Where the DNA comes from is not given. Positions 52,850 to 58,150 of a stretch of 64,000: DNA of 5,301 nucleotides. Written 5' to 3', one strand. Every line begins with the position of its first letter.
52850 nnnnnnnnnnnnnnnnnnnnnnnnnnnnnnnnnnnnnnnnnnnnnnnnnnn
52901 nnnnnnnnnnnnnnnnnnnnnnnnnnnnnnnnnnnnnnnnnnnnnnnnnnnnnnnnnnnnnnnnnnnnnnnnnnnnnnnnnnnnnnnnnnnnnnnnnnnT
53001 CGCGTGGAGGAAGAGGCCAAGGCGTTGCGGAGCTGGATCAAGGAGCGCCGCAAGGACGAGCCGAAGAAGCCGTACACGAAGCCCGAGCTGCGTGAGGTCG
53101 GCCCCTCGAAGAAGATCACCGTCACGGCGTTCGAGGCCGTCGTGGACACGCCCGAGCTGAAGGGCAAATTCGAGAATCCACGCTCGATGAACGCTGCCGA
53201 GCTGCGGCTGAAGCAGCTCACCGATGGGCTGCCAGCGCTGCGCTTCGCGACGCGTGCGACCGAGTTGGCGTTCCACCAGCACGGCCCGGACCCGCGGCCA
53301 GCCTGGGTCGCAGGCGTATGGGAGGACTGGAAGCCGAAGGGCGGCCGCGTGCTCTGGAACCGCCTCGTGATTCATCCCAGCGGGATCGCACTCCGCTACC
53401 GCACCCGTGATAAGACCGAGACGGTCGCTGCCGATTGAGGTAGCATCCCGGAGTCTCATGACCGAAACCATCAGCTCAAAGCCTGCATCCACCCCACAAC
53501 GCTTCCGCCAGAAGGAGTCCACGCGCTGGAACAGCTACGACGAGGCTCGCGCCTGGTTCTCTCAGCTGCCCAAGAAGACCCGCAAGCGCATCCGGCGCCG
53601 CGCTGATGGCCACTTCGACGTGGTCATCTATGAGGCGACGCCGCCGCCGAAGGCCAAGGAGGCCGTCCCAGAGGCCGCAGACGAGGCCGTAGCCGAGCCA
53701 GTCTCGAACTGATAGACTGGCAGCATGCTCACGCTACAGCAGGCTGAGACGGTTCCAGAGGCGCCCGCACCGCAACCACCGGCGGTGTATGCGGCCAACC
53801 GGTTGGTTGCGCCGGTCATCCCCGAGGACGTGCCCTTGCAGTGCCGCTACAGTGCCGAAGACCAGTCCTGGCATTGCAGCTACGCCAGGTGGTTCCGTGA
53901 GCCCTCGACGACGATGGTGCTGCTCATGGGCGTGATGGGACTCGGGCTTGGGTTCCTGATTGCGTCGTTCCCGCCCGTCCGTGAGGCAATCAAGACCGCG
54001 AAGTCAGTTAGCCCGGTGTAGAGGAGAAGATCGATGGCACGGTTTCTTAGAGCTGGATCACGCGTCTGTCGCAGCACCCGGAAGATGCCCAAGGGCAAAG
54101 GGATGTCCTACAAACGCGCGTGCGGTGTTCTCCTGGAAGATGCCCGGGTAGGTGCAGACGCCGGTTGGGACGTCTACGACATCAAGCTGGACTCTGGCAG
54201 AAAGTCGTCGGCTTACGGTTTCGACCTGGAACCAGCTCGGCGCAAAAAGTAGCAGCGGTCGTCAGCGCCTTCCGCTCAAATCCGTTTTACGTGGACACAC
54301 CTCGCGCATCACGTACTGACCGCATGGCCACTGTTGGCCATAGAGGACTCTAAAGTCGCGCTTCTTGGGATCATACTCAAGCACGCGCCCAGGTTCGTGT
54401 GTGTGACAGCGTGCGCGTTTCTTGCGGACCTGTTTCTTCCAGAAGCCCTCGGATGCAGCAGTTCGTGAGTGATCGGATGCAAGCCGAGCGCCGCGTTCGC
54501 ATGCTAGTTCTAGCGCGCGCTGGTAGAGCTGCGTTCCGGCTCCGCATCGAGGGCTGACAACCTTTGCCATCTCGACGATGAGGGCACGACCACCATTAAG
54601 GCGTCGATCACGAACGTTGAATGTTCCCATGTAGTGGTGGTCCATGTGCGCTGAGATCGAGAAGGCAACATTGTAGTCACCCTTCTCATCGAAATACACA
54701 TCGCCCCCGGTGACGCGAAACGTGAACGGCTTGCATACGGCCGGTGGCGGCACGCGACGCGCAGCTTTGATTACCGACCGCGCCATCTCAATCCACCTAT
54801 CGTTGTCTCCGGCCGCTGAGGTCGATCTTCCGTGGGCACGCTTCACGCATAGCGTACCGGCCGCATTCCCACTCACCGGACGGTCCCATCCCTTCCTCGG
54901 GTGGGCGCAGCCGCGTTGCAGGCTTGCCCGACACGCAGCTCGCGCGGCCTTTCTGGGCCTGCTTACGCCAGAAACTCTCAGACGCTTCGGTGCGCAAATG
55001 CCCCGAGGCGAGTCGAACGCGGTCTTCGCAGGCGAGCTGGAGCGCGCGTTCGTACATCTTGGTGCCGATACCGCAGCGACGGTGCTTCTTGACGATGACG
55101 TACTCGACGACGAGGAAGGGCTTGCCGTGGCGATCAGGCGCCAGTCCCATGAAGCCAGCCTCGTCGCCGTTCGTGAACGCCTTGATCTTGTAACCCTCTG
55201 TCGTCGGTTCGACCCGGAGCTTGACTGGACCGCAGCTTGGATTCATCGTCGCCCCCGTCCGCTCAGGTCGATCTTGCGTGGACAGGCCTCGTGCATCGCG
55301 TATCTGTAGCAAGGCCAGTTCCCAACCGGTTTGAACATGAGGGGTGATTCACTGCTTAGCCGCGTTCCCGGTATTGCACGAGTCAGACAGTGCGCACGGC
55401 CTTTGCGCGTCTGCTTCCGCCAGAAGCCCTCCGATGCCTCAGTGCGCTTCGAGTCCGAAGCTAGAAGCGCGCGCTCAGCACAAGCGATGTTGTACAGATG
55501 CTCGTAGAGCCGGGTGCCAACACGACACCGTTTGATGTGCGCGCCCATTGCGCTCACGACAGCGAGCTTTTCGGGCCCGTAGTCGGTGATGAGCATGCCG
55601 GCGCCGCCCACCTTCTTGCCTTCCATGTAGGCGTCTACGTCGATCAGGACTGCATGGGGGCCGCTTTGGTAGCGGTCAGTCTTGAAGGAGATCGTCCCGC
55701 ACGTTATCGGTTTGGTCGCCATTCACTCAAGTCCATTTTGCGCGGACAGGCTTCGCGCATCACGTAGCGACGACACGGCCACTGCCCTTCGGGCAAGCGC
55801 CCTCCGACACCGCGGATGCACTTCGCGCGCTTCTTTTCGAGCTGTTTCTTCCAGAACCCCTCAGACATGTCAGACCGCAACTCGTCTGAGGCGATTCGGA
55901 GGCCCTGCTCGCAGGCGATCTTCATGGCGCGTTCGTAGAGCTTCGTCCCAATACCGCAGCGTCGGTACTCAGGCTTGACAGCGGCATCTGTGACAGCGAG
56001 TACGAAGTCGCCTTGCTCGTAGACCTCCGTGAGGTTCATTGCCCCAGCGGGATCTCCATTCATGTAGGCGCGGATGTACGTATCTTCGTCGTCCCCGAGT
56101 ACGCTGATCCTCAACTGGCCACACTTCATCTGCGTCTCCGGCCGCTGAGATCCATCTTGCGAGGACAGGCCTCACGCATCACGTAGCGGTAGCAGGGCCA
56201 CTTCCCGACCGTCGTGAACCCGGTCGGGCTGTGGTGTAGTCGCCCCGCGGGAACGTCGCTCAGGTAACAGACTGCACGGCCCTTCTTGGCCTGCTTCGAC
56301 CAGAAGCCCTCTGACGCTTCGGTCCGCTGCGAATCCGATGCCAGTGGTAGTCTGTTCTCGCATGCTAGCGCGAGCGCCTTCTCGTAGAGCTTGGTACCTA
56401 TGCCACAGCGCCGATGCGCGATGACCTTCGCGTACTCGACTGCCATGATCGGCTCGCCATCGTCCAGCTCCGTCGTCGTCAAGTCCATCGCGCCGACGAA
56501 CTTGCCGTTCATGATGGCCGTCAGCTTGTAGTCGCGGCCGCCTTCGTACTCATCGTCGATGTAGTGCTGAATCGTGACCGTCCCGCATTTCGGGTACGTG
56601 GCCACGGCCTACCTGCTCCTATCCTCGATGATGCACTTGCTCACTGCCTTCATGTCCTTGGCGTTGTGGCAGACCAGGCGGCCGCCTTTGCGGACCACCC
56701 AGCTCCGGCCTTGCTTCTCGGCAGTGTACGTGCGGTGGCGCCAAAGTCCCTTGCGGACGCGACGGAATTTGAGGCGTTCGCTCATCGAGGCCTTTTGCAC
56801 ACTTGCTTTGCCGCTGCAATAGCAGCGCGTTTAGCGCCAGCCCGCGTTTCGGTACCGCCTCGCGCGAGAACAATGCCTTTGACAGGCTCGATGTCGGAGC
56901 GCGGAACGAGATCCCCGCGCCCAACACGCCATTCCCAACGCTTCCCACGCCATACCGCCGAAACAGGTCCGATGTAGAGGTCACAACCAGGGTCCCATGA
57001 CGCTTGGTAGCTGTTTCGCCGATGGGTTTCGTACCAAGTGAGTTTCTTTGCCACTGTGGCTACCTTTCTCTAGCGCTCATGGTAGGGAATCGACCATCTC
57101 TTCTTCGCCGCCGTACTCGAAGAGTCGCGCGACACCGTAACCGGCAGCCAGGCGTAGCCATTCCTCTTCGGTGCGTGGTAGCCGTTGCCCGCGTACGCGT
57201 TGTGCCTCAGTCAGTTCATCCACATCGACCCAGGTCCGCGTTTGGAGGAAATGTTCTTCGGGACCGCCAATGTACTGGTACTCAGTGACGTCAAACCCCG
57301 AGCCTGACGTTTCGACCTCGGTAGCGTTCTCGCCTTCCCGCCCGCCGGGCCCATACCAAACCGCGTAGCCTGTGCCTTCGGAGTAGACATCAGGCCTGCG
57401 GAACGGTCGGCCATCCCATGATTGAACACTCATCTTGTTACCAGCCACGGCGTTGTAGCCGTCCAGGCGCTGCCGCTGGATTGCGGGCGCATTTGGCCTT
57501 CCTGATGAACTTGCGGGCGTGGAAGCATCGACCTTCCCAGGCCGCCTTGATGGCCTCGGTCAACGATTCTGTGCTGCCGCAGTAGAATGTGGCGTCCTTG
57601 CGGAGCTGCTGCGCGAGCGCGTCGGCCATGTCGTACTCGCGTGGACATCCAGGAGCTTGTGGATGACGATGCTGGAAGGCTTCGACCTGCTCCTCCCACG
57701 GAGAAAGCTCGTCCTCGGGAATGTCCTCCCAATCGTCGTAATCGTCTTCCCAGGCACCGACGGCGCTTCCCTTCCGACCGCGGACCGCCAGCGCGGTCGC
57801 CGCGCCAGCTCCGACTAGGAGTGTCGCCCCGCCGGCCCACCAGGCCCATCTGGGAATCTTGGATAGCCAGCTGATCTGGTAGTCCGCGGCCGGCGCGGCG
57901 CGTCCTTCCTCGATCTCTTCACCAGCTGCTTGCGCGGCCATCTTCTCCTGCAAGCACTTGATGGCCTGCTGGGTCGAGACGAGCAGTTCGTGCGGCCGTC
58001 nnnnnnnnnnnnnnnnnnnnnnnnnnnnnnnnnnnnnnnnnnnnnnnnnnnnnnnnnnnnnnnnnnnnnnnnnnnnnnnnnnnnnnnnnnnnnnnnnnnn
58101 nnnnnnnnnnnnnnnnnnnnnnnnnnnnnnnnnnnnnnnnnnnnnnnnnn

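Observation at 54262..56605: Tandem array of five divergent GNAT-like paralogs plus a sixth distant copy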

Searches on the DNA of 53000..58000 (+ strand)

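Call 6: search_dna_similar(query=window:53000-58000:+, collection=phages, mode=distant)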
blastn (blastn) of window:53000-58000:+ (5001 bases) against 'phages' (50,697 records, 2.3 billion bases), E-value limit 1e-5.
No match.

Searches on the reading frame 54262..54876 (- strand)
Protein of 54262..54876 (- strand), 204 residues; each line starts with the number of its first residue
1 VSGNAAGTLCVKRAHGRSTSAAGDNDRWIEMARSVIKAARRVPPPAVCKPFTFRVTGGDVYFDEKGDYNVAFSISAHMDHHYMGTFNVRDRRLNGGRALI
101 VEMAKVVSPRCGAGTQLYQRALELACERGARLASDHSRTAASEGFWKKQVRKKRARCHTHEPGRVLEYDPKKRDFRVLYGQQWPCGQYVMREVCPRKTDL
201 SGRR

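Call 3: search_protein_families(library=pfam, proteins=[window:54262-54876:-], max_evalue=10)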
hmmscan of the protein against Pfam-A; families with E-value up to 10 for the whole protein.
window:54262-54876:- (204 aa): 0 families

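Call 4: search_protein_families(library=phrogs, proteins=[window:54262-54876:-], max_evalue=1)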
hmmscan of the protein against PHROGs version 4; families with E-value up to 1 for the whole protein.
window:54262-54876:- (204 aa): 0 families

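Call 38: search_protein_families(library=ncbifam, proteins=[window:54262-54786:-], max_evalue=0.1)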
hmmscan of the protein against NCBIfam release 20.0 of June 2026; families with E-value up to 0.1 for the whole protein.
window:54262-54786:- (174 aa): 0 families

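Call 39: search_protein_families(library=padloc, proteins=[window:54262-54786:-], max_evalue=0.1)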
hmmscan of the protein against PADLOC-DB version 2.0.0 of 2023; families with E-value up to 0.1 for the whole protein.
window:54262-54786:- (174 aa): 0 families

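Call 74: predict_structure(alignment_id=A4)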
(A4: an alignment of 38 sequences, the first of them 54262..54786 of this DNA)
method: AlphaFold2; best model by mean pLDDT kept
length: 174 residues; sequences in the alignment: 38
mean_pLDDT: 89.9   pTM: 0.82
mean pLDDT of the five models: 89.9, 89.7, 89.6, 89.2, 87.8
residues with pLDDT >= 90: 127; 70-90: 30; 50-70: 16; < 50: 1
segments of 3 or more residues with pLDDT < 50: none
pLDDT, mean of each block of 10 residues (from residue 1): 54 76 92 83 95 94 94 90 95 97 97 96 97 95 93 98 93 67
secondary structure, 60 per line:
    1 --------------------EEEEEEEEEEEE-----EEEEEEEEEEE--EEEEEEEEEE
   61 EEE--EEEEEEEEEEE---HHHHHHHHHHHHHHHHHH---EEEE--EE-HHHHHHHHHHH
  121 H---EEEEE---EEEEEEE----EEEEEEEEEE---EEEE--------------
elements in order: E21-32 E38-48 E51-63 E66-76 H80-97 E101-104 H110-121 E125-129 E133-139 E144-153 E157-160

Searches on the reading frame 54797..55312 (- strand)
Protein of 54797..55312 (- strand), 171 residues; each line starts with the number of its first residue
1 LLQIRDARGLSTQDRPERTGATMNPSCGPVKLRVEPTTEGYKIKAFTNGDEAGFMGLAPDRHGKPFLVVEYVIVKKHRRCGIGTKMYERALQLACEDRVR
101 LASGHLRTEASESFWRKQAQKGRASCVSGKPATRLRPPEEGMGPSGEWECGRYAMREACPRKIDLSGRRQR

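Call 3: search_protein_families(library=pfam, proteins=[window:54797-55312:-], max_evalue=10)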
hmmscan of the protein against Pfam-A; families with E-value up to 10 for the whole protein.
window:54797-55312:- (171 aa): 4 families
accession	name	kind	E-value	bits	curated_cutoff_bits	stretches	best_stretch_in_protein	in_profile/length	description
PF00583.31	Acetyltransf_1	-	5.4e-05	23.9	20.7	1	39-99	33-93/116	Acetyltransferase (GNAT) family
PF13508.13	Acetyltransf_7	-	0.00028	21.6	27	1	47-117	10-79/84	Acetyltransferase (GNAT) domain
PF13302.13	Acetyltransf_3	-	0.077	14.1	25.4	1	36-97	49-111/138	Acetyltransferase (GNAT) domain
PF13673.13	Acetyltransf_10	-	0.086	13.3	23.6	1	43-101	34-87/128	Acetyltransferase (GNAT) domain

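Call 4: search_protein_families(library=phrogs, proteins=[window:54797-55312:-], max_evalue=1)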
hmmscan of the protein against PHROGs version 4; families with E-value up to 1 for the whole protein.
window:54797-55312:- (171 aa): 0 families

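Call 38: search_protein_families(library=ncbifam, proteins=[window:54797-55246:-], max_evalue=0.1)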
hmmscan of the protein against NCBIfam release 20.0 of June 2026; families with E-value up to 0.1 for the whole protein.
window:54797-55246:- (149 aa): 1 family
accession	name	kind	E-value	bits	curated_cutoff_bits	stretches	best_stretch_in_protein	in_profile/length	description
NF040501.1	resist_ArsN2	equivalog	0.018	14.6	125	1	26-96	33-99/133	arsenic resistance N-acetyltransferase ArsN2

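Call 39: search_protein_families(library=padloc, proteins=[window:54797-55246:-], max_evalue=0.1)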
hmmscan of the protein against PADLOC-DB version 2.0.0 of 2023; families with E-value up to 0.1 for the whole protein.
window:54797-55246:- (149 aa): 0 families

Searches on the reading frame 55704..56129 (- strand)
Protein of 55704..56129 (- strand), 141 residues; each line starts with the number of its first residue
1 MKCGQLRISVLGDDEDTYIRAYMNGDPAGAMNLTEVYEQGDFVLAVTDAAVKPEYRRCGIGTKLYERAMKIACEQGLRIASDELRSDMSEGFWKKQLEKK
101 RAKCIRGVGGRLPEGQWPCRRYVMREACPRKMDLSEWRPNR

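Call 3: search_protein_families(library=pfam, proteins=[window:55704-56129:-], max_evalue=10)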
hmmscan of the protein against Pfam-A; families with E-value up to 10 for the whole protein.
window:55704-56129:- (141 aa): 6 families
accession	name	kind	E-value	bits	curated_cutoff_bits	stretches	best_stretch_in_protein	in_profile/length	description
PF00583.31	Acetyltransf_1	-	2.7e-10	41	20.7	1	13-79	31-95/116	Acetyltransferase (GNAT) family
PF13508.13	Acetyltransf_7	-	1.3e-07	32.3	27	1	16-85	3-68/84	Acetyltransferase (GNAT) domain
PF14542.12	Acetyltransf_CG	-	0.00026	21.5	30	1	37-79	17-60/80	GCN5-related N-acetyl-transferase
PF13673.13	Acetyltransf_10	-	0.0012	19.3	23.6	1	14-79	29-87/128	Acetyltransferase (GNAT) domain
PF13527.13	Acetyltransf_9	-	0.013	15.9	25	1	45-80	74-109/127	Acetyltransferase (GNAT) domain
PF13480.13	Acetyltransf_6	-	0.14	12.8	22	1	46-78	98-130/143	Acetyltransferase (GNAT) domain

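Call 4: search_protein_families(library=phrogs, proteins=[window:55704-56129:-], max_evalue=1)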
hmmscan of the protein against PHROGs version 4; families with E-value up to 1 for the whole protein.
window:55704-56129:- (141 aa): 6 families
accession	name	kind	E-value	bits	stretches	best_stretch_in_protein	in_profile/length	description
phrog_1249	-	other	0.00045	21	1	14-78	57-124/180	acetyltransferase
phrog_11841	-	other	0.0059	16.4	1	32-82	77-127/502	acetyltransferase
phrog_3810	-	other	0.0083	17.1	1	31-78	74-120/155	acetyltransferase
phrog_8663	-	unknown function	0.044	13.8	1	46-74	222-250/314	-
phrog_3986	-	unknown function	0.28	12.2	1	43-79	82-118/148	-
phrog_20089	-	unknown function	0.33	11.9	1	35-94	37-93/133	-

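Call 38: search_protein_families(library=ncbifam, proteins=[window:55704-56129:-], max_evalue=0.1)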
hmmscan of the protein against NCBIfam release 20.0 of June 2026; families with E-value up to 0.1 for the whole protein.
window:55704-56129:- (141 aa): 5 families
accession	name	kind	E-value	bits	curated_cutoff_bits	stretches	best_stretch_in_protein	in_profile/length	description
TIGR01575.1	rimI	equivalog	0.00091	19.4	86.4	1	45-86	57-98/132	ribosomal protein S18-alanine N-acetyltransferase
NF033083.0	AAC_3_I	equivalog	0.02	15.1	200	1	37-77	71-111/145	AAC(3)-I family aminoglycoside N-acetyltransferase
NF033150.1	AAC_6p_A49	exception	0.041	13.6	410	1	40-78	73-111/184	aminoglycoside 6'-N-acetyltransferase AacA49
NF040501.1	resist_ArsN2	equivalog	0.074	12.7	125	1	13-78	21-83/133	arsenic resistance N-acetyltransferase ArsN2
NF053587.1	SpmdActasePaiA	equivalog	0.099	12.4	250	0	38-75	85-122/172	spermidine/spermine N(1)-acetyltransferase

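Call 39: search_protein_families(library=padloc, proteins=[window:55704-56129:-], max_evalue=0.1)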
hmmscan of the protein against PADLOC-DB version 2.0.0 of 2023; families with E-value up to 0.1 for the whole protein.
window:55704-56129:- (141 aa): 0 families
